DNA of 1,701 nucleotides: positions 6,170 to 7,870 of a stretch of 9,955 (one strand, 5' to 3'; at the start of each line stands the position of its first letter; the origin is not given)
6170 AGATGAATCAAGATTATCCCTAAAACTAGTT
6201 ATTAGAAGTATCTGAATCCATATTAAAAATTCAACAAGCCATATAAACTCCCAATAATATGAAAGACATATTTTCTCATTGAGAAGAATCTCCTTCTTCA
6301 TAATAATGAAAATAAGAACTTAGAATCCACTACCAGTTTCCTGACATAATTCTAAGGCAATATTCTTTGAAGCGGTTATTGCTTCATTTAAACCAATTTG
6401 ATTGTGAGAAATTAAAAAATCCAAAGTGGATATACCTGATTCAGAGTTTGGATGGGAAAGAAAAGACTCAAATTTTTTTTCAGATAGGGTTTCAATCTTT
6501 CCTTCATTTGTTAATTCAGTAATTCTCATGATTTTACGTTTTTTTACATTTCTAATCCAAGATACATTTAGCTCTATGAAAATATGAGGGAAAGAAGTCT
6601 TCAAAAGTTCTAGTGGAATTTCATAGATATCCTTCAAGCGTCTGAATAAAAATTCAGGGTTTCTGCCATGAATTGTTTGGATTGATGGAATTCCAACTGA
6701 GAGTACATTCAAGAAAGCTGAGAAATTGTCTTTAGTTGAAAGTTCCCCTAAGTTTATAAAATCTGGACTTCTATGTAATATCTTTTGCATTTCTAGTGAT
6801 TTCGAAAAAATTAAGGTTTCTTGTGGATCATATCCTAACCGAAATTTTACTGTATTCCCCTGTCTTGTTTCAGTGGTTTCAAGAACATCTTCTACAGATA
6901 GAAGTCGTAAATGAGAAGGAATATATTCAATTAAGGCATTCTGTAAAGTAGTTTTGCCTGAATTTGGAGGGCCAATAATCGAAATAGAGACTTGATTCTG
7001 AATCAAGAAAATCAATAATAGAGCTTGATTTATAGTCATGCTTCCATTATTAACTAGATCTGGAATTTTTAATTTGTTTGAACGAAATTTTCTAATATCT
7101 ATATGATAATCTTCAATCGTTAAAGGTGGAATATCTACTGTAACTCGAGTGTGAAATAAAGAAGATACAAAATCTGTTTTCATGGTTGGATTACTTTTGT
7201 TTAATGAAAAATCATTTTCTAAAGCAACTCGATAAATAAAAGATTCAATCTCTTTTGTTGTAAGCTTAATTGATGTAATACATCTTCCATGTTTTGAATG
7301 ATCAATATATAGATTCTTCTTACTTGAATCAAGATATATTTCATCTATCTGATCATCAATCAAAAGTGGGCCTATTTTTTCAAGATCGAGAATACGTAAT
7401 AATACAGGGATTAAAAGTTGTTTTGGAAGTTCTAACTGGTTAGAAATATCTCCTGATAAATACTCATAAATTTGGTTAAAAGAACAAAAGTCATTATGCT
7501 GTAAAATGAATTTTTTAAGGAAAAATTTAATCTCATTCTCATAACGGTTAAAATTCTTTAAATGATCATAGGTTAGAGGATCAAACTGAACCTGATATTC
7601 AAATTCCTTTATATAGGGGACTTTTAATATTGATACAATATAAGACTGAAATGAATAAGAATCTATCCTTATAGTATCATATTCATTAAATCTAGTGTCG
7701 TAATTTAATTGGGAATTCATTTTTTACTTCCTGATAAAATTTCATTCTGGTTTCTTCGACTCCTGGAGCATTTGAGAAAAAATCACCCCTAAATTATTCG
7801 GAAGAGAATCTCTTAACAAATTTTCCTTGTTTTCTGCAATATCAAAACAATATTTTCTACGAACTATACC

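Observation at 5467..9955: Pilin-less, divergently organised type IV filament-like module (CxxC protein, FlaI-type ATPase, small membrane ORFs, opposite a double-T2SSF platform)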

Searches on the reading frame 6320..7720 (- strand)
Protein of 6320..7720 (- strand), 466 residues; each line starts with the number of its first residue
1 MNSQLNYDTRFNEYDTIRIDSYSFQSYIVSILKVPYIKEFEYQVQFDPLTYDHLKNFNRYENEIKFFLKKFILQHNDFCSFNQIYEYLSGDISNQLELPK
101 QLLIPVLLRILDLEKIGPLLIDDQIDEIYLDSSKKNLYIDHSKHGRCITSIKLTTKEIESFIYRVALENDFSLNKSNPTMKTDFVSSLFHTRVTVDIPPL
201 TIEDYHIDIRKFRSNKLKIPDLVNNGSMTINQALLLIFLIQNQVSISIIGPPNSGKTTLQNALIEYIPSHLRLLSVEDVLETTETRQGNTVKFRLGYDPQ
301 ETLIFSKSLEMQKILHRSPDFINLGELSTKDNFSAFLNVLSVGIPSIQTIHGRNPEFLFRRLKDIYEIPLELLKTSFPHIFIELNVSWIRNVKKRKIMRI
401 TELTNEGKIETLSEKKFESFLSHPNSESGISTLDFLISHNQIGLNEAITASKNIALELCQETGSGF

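Call 3: search_protein_families(library=pfam, proteins=[window:6320-7720:-], max_evalue=1)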
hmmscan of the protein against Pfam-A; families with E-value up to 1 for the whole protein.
window:6320-7720:- (466 aa): 11 families
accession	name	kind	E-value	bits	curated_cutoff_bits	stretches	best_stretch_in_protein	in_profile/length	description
PF00437.27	T2SSE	-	2e-14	53.5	24.9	1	123-365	22-258/370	Type II/IV secretion system protein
PF01926.29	MMR_HSR1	-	0.00016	22.2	21.9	1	246-292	2-42/113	50S ribosome-binding GTPase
PF20720.3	nSTAND3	-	0.046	13.9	27.2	1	242-281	16-56/155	Novel STAND NTPase 3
PF19568.5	Spore_III_AA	-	0.058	12.9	27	0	237-267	138-168/306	Sporulation stage III, protein AA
PF13173.12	AAA_14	-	0.096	13.1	27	1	246-287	5-48/129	AAA domain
PF00910.28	RNA_helicase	-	0.098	13.6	21.5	1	247-304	2-54/105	RNA helicase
PF00004.35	AAA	-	0.12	13.3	21.2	1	248-281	3-36/131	ATPase family associated with various cellular activities (AAA)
PF02421.24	FeoB_N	-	0.12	12.3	27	1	245-264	2-21/156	Ferrous iron transport protein B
PF01057.23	Parvo_NS1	-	0.12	11.8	20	1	243-269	113-139/271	Parvovirus non-structural protein NS1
PF00009.33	GTP_EFTU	-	0.14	12.2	26.5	1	243-269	3-29/188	Elongation factor Tu GTP binding domain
PF19993.5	DO-GTPase2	-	0.23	11.5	27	1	246-260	3-17/226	Double-GTPase 2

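Call 4: search_protein_families(library=ncbifam, proteins=[window:6320-7720:-], max_evalue=1)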
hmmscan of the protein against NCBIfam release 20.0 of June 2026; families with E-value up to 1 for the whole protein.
window:6320-7720:- (466 aa): 26 families (the best 25 are shown)
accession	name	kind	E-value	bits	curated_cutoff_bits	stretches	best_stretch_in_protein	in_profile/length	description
TIGR02788.1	VirB11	equivalog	3.6e-27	95.2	249.95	2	239-366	140-266/308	P-type DNA transfer ATPase VirB11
TIGR02782.1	TrbB_P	equivalog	9.9e-18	64.4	304.55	1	115-405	13-295/303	P-type conjugative transfer ATPase TrbB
NF058587.1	archaellum_moto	equivalog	5.2e-17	61.8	550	1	109-379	143-407/527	archaellum flagellar ATPase motor FlaI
TIGR03819.1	heli_sec_ATPase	hypoth_equivalog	1.8e-14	53.7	373.15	1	116-283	55-218/340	TadA family conjugal transfer-associated ATPase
NF010425.0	PRK13851.1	equivalog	2.8e-12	46.2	461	1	239-362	158-280/344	type IV secretion system protein VirB11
NF010475.0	PRK13900.1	equivalog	1.3e-11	44.2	389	1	239-363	156-280/333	type IV secretion system ATPase VirB11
NF010469.0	PRK13894.1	subfamily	3.7e-11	42.9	508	1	119-364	30-266/320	conjugal transfer ATPase TrbB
NF010407.0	PRK13833.1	subfamily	2.3e-10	40.4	499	1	120-398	26-295/323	conjugal transfer protein TrbB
NF053672.1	bindosome_BasE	exception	7.6e-10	38.1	1000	1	116-370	141-396/512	bindosome assembly system ATPase subunit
TIGR01420.1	pilT_fam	subfamily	6.4e-07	28.9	319.1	1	210-366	93-243/343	PilT/PilU family type 4a pilus ATPase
NF041000.1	ATPase_ComGA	equivalog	1.2e-06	27.7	300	1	122-366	9-246/267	competence type IV pilus ATPase ComGA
TIGR02525.1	plasmid_TraJ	equivalog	2.4e-05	23.5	368.3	1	218-362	128-269/372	plasmid transfer ATPase TraJ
TIGR02858.1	spore_III_AA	equivalog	3.2e-05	23.3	281.3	2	238-265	107-135/272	stage III sporulation protein AA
TIGR03594.1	GTPase_EngA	equivalog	0.0052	15.8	306.7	1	242-265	174-197/432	ribosome biogenesis GTPase Der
NF000908.1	PRK00089.1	equivalog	0.0059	15.9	237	1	245-265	5-25/291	GTPase Era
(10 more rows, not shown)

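Call 6: find_encoding_contigs(protein=window:6323-7720:-, flank=10000, max_places=6)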
Protein window:6323-7720:- (466 aa): 1 contig read that carries it; 1 place shown.
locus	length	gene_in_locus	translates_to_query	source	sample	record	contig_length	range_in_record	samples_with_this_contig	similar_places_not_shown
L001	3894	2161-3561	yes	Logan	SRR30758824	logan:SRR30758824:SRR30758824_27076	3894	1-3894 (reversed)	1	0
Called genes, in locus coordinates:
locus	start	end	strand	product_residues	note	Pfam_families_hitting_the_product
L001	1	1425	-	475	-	?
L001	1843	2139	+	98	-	-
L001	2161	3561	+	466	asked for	PF00437:T2SSE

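Call 16: search_solved_structures(query=window:6323-7720:-, max_evalue=0.001, show_alignments=2)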
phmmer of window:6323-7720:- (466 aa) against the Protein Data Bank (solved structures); distinct sequences matched with E-value up to 0.001: 13.
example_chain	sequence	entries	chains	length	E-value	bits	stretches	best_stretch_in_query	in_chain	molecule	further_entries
2oap_1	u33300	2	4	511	9.8e-18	67.5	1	115-404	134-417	Type II secretion system protein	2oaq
4ii7_A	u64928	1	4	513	1.9e-14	56.7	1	95-403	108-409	FlaI ATPase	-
4ihq_A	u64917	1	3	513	1.2e-13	54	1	95-403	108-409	FlaI ATPase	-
8rkd_E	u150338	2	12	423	7e-11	44.9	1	102-403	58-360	Pilus assembly ATPase CpaF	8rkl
8rjf_A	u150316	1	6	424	7.1e-11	44.9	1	102-403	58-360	Pilus assembly ATPase CpaF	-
9e24_A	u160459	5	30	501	1.1e-10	44.2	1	102-403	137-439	CpaF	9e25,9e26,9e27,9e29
6bge_A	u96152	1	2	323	1.1e-06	31.1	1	191-364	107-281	VirB11-like protein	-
1g6o_A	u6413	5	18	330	1.1e-06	31.1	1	191-364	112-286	CAG-ALPHA | virB11 homolog | Cag-alfa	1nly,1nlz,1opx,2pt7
2gza_A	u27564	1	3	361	4.1e-05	25.9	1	240-363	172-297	Type IV secretion system protein VirB11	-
6gef_A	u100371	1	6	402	9.1e-05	24.8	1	246-364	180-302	Type IV secretion system protein DotB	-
5zfq_A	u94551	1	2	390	0.00012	24.4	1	246-367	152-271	Twitching motility pilus retraction protein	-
6ojx_A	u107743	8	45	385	0.00021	23.6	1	246-366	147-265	Twitching motility pilus retraction ATPase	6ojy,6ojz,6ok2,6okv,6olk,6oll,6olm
5fl3_A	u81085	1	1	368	0.00028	23.2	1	245-366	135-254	PILI RETRACTION PROTEIN PILT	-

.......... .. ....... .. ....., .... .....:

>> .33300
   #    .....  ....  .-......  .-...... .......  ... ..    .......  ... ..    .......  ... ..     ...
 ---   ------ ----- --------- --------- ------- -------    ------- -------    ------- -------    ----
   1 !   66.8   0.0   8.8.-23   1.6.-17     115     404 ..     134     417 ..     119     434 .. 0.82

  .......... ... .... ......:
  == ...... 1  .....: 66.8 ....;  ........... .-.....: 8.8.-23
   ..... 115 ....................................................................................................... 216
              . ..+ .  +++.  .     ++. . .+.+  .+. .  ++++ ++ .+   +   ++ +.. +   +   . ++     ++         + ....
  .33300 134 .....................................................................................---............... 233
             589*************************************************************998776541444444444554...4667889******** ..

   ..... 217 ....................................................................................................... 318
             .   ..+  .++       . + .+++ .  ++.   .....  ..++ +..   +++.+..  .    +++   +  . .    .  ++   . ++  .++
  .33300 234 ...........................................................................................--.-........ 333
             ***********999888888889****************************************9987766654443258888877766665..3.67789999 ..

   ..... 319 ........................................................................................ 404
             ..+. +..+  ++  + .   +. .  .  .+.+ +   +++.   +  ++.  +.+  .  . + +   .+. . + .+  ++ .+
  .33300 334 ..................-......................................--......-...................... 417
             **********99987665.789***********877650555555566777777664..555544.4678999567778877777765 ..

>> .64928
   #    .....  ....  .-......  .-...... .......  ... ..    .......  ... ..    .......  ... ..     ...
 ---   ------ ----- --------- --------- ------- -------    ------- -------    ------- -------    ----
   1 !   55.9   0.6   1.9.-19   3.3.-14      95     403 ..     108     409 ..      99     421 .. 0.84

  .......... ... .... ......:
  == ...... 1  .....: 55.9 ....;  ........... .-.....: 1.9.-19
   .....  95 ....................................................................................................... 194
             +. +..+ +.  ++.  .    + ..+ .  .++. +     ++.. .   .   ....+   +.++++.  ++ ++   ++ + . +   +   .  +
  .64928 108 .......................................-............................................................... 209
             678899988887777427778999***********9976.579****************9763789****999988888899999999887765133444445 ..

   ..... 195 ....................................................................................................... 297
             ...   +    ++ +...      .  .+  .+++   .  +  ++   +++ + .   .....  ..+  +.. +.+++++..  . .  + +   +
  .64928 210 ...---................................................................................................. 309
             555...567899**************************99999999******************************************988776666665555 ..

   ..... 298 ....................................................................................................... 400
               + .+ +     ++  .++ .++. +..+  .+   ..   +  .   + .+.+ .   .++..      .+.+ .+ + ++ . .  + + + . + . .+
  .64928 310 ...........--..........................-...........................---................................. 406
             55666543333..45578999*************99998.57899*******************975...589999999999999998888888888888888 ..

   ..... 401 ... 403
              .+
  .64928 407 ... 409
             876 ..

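Call 19: find_homologous_proteins(query=window:6323-7720:-, max_evalue=0.001)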
Query window:6323-7720:- (466 aa): 104 proteins with E <= 0.001 among 8000 candidates.
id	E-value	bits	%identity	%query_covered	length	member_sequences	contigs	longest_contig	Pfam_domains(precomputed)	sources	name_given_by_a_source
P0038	0.0e+0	1023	100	100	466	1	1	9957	PF00437.27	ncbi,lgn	ncbi:MAG: ATPase, T2SS/T4P/T4SS family [Promethearchaeota archaeon]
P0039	2.0e-270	915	90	100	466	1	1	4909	PF00437.27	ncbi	ncbi:MAG: ATPase, T2SS/T4P/T4SS family [Candidatus Thorarchaeota archaeon]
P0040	2.9e-255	865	85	99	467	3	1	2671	PF00437.27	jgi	-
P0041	1.6e-249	846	87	95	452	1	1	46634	PF00437.27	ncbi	ncbi:MAG: ATPase, T2SS/T4P/T4SS family, partial [Promethearchaeota archaeon]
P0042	1.1e-245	834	82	99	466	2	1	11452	PF00437.27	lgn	-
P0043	4.0e-245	832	82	100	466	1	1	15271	PF00437.27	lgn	-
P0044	1.5e-236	803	80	100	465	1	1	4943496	PF00437.27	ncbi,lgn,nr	ncbi:MAG: type II/IV secretion system ATPase subunit [Candidatus Heimdallarchaeota archaeon]|nr:MAG:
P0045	3.0e-223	760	76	99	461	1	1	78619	PF00437.27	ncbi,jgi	ncbi:MAG: ATPase, T2SS/T4P/T4SS family [Candidatus Hodarchaeales archaeon]|jgi:type IV secretory pat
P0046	1.2e-218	745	73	98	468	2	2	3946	PF00437.27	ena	-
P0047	3.6e-217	740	74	96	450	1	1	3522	PF00437.27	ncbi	ncbi:MAG: ATPase, T2SS/T4P/T4SS family, partial [Candidatus Hodarchaeota archaeon]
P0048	4.4e-217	739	74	99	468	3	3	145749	PF00437.27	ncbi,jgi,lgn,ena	-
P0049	1.0e-216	738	75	96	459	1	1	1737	PF00437.27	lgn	-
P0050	8.8e-212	722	70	100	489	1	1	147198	PF00437.27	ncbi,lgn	ncbi:MAG: ATPase, T2SS/T4P/T4SS family [Promethearchaeota archaeon]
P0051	6.1e-209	713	71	98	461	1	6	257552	PF00437.27,PF27713.1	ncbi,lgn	ncbi:MAG: ATPase, T2SS/T4P/T4SS family [Promethearchaeota archaeon]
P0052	6.4e-207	706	71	97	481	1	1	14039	PF00437.27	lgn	-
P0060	1.6e-185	635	67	95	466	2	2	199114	PF00437.27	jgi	jgi:type IV secretory pathway ATPase VirB11/archaellum biosynthesis ATPase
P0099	3.1e-134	466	55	85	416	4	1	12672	PF00437.27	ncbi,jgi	ncbi:MAG: ATPase, T2SS/T4P/T4SS family [Candidatus Hodarchaeales archaeon]|jgi:type IV secretory pat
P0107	8.0e-81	290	40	84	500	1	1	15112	PF00437.27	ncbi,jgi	ncbi:MAG: ATPase, T2SS/T4P/T4SS family [Candidatus Hodarchaeales archaeon]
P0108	1.3e-79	286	38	86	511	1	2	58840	PF00437.27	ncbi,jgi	ncbi:MAG: ATPase, T2SS/T4P/T4SS family [Candidatus Hodarchaeales archaeon]|jgi:type IV secretory pat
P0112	3.3e-77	278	43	63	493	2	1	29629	PF00437.27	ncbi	ncbi:MAG: ATPase, T2SS/T4P/T4SS family [Promethearchaeota archaeon]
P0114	1.2e-72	263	37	83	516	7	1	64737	PF00437.27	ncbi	ncbi:MAG: ATPase, T2SS/T4P/T4SS family [Candidatus Thorarchaeota archaeon]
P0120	1.4e-52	197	35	71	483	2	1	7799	PF00437.27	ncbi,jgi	ncbi:MAG: ATPase, T2SS/T4P/T4SS family [Candidatus Hodarchaeales archaeon]|jgi:flagellar protein Fla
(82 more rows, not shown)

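Call 38: find_encoding_contigs(protein=P0108, flank=8000, max_places=2)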
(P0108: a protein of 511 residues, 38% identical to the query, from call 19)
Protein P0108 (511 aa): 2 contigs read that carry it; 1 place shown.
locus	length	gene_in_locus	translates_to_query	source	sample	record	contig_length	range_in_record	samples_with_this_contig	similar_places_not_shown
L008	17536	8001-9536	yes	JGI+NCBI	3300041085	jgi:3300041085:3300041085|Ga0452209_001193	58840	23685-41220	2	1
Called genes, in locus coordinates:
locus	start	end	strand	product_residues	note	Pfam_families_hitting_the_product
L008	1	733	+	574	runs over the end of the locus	PF05626:DUF790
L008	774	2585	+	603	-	PF02384:N6_Mtase, PF20473:MmeI_Mtase (faint), PF07669:Eco57I, PF22837:M_Eco57I_C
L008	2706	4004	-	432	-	PF13401:AAA_22 (weak), PF22703:Cdc6_lid, PF09079:WHD_Cdc6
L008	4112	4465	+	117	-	-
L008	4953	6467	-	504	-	-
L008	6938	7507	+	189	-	PF00025:Arf, PF00071:Ras, PF08477:Roc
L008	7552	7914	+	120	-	-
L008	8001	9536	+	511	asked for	PF00437:T2SSE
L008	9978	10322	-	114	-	PF00338:Ribosomal_S10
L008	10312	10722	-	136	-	PF00177:Ribosomal_S7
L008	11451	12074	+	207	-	PF14382:ECR1_N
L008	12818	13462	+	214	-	PF06325:PrmA (weak), PF05175:MTS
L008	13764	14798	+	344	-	PF00382:TFIIB (faint)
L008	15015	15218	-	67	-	-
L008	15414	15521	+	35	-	-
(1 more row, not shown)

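Call 39: find_encoding_contigs(protein=P0114, flank=8000, max_places=2)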
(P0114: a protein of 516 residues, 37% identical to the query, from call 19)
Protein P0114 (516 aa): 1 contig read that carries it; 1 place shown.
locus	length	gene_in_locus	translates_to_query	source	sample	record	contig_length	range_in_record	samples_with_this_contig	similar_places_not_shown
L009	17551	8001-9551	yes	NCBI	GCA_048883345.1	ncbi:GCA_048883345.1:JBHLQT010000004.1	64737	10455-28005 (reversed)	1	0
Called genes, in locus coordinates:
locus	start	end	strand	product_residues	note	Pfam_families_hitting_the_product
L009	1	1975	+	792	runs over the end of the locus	PF08351:TmcA_N, PF05127:NAT10_TcmA_helicase, PF13718:GNAT_acetyltr_2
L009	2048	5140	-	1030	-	-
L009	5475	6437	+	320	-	-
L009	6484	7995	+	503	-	-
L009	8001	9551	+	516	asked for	PF00437:T2SSE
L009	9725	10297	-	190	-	PF00025:Arf, PF00071:Ras, PF08477:Roc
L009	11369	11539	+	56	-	-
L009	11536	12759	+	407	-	PF14239:RRXRR, PF01844:HNH, PF13395:HNH_4, PF14279:HNH_5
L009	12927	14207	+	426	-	-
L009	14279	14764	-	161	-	PF03259:Robl_LC7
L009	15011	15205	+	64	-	-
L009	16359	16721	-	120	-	PF00072:Response_reg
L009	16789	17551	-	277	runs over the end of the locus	-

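Call 69: find_encoding_contigs(protein=P0120, flank=7000, max_places=2)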
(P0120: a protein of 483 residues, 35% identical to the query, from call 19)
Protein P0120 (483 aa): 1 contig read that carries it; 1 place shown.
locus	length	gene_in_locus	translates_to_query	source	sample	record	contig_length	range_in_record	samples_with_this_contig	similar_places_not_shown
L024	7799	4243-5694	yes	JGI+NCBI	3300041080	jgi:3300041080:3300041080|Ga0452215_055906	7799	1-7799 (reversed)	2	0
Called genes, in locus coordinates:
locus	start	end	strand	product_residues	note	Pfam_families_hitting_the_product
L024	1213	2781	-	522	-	-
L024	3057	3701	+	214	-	PF00025:Arf, PF00071:Ras, PF04670:Gtr1_RagA (faint), PF08477:Roc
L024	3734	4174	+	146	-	-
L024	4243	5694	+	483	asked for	PF00437:T2SSE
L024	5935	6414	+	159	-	-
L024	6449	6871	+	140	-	PF01951:Archease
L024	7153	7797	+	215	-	PF00009:GTP_EFTU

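Call 70: find_encoding_contigs(protein=P0112, flank=9000, max_places=2)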
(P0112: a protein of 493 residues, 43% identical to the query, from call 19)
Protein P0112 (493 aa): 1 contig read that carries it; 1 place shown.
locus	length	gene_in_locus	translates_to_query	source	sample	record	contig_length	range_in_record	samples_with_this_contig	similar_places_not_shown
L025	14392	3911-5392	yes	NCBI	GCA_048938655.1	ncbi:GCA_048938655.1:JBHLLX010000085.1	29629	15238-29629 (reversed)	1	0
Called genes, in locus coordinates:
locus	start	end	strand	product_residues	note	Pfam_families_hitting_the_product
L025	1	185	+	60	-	PF01244:Peptidase_M19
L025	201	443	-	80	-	-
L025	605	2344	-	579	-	PF02776:TPP_enzyme_N, PF00205:TPP_enzyme_M, PF02775:TPP_enzyme_C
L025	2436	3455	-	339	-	PF02811:PHP, PF13263:PHP_C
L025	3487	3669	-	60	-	-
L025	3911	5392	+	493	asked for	PF00437:T2SSE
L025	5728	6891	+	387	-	-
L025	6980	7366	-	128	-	-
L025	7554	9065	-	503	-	-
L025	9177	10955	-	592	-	PF03901:Glyco_transf_22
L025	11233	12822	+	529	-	PF13231:PMT_2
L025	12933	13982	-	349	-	-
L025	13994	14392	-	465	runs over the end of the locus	-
